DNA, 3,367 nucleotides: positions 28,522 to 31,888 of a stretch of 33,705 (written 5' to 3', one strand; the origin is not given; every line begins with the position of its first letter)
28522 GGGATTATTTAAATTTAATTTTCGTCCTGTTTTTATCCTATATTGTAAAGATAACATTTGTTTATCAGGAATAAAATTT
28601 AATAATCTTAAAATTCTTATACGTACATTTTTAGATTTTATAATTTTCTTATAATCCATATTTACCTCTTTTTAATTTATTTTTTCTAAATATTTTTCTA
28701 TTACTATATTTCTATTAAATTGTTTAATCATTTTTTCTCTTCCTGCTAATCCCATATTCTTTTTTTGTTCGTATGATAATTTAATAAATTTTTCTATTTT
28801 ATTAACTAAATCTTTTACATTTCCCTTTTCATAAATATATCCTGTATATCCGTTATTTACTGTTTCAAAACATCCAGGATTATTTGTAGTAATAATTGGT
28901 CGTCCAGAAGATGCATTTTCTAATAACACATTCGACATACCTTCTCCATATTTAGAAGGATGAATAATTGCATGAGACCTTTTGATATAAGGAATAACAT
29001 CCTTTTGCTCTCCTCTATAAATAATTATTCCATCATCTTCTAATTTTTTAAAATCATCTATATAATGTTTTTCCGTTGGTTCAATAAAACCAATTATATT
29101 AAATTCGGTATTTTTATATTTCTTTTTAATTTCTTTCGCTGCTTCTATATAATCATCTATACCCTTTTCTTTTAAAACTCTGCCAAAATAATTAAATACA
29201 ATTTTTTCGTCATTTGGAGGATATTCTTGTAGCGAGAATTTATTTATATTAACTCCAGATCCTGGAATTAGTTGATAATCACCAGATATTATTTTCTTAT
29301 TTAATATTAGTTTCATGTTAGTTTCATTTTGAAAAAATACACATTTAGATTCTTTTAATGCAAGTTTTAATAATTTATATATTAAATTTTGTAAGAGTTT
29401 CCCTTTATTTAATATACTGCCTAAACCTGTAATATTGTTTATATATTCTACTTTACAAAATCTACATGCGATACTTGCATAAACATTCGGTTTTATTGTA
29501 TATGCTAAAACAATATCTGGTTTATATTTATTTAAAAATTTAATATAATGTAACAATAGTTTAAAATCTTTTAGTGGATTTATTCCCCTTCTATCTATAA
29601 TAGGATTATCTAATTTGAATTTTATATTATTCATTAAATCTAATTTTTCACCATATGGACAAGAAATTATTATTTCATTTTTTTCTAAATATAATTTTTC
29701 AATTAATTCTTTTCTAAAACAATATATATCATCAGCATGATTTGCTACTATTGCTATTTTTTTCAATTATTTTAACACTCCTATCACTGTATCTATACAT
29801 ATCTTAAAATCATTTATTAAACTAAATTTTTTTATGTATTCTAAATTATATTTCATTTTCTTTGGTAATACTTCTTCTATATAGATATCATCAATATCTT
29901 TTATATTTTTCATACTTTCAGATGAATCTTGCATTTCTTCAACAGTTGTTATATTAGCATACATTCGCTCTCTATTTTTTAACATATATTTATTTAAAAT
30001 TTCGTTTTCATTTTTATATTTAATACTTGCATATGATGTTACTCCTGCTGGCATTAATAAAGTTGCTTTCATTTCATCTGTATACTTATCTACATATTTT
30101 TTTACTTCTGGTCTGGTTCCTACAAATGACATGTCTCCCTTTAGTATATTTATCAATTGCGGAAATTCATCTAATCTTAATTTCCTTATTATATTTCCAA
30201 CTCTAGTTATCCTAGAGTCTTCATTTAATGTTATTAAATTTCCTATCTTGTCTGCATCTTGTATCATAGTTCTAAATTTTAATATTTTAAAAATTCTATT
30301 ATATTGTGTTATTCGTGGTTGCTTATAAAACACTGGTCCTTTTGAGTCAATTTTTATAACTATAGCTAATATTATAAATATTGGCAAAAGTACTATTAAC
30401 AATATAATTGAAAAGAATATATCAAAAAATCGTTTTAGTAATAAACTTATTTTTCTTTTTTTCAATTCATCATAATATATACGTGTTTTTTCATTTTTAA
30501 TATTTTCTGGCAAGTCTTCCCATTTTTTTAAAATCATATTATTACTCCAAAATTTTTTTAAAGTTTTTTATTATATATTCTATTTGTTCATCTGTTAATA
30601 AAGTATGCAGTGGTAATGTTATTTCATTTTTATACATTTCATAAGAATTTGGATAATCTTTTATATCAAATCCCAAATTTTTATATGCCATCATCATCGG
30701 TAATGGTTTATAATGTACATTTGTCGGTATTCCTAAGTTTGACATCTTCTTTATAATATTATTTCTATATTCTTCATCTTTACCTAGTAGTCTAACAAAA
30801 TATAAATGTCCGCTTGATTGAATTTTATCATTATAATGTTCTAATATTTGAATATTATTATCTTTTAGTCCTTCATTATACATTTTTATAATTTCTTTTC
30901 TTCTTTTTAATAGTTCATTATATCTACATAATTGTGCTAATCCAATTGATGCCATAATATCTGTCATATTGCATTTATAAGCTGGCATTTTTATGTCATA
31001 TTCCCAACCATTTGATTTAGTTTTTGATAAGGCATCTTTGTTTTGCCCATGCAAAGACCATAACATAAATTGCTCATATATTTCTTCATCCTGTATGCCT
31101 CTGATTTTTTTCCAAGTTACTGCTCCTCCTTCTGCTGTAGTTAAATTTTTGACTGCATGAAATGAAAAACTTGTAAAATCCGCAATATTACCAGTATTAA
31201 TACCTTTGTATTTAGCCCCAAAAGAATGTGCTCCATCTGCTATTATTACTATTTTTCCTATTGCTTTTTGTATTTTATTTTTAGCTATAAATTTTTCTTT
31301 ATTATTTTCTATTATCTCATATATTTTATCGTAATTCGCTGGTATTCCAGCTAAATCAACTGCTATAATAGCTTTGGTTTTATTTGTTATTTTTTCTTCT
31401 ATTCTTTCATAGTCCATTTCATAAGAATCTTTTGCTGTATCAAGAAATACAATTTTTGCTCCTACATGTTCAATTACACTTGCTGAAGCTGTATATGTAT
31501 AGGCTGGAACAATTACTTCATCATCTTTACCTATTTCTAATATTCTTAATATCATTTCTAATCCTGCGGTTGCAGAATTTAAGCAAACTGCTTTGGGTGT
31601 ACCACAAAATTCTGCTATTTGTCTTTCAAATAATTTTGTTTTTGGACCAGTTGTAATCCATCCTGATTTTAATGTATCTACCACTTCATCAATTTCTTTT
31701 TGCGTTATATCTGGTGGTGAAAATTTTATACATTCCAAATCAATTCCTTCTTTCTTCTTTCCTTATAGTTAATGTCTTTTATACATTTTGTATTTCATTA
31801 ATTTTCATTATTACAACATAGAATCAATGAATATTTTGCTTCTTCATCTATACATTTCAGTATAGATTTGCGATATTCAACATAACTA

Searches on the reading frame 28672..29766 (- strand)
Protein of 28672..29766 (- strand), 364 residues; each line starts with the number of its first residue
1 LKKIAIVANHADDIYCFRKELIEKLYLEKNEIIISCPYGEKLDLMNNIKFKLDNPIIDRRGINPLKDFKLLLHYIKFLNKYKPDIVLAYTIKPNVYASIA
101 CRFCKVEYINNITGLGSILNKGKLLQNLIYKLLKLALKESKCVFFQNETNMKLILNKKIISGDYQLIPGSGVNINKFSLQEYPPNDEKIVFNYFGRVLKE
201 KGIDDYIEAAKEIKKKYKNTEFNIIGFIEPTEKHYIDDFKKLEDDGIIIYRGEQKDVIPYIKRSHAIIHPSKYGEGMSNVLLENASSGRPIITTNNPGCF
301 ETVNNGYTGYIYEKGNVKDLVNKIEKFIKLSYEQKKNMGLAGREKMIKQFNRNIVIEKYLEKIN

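Call 10: search_protein_families(library=pfam, proteins=[window:28672-29766:-])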
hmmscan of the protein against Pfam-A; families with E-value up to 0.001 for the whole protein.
window:28672-29766:- (364 aa): 3 families
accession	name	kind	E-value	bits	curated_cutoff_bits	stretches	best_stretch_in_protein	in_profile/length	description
PF00534.26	Glycos_transf_1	-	6.8e-29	101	26.4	1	180-344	7-171/172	Glycosyl transferases group 1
PF13692.12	Glyco_trans_1_4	-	1.8e-23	83.8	27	1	191-328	4-140/142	Glycosyl transferases group 1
PF13477.12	Glyco_trans_4_2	-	3.8e-12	47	23.4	1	3-147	1-139/139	Glycosyl transferase 4-like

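Call 13: find_encoding_contigs(protein=window:28672-29766:-, flank=6000, max_places=10)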
Protein window:28672-29766:- (364 aa): no gene with exactly this product is on record in the collection.

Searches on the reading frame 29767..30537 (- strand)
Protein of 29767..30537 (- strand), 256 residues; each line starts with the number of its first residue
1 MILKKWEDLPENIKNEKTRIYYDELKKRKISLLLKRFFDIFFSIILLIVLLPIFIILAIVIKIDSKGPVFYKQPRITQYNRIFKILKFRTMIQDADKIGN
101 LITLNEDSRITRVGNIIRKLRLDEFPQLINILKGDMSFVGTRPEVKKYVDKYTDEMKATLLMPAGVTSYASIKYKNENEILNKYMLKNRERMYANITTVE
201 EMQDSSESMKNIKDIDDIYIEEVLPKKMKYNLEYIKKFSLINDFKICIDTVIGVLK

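Call 10: search_protein_families(library=pfam, proteins=[window:29767-30537:-])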
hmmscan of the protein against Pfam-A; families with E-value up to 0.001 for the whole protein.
window:29767-30537:- (256 aa): 1 family
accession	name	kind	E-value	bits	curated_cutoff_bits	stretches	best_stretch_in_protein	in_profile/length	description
PF02397.22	Bac_transf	-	5.6e-59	199.1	27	1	35-255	1-178/179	Bacterial sugar transferase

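Call 15: find_encoding_contigs(protein=window:29767-30537:-, flank=8000, max_places=10)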
Protein window:29767-30537:- (256 aa): 1 contig read that carries it; 1 place shown.
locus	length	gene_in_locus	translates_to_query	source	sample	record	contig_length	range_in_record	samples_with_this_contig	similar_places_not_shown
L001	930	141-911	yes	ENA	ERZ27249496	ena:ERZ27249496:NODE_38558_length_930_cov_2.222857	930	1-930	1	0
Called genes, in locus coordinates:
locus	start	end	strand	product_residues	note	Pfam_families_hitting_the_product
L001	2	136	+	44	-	?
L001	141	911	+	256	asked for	PF02397:Bac_transf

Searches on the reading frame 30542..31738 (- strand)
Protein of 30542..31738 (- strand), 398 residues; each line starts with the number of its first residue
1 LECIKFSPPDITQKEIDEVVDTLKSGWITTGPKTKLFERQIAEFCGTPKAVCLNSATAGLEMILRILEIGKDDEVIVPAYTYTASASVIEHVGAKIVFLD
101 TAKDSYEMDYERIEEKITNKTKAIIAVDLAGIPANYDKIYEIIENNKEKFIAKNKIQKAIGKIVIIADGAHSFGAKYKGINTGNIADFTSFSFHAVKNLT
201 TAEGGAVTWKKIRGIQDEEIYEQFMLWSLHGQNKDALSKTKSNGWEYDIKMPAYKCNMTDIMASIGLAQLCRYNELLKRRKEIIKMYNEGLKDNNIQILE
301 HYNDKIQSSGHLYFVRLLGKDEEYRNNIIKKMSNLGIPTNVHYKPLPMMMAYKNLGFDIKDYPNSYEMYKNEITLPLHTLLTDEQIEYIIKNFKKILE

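Call 10: search_protein_families(library=pfam, proteins=[window:30542-31738:-])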
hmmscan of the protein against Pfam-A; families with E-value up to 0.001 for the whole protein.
window:30542-31738:- (398 aa): 3 families
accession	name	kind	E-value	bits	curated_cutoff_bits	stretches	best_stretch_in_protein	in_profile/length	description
PF01041.23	DegT_DnrJ_EryC1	-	4.6e-93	312.8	19.8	1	10-393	2-359/360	DegT/DnrJ/EryC1/StrS aminotransferase family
PF00155.27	Aminotran_1_2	-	1.1e-09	38.4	19.7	1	32-125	41-151/361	Aminotransferase class I and II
PF01053.26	Cys_Met_Meta_PP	-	2.3e-06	26.8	27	1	31-142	51-159/381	Cys/Met metabolism PLP-dependent enzyme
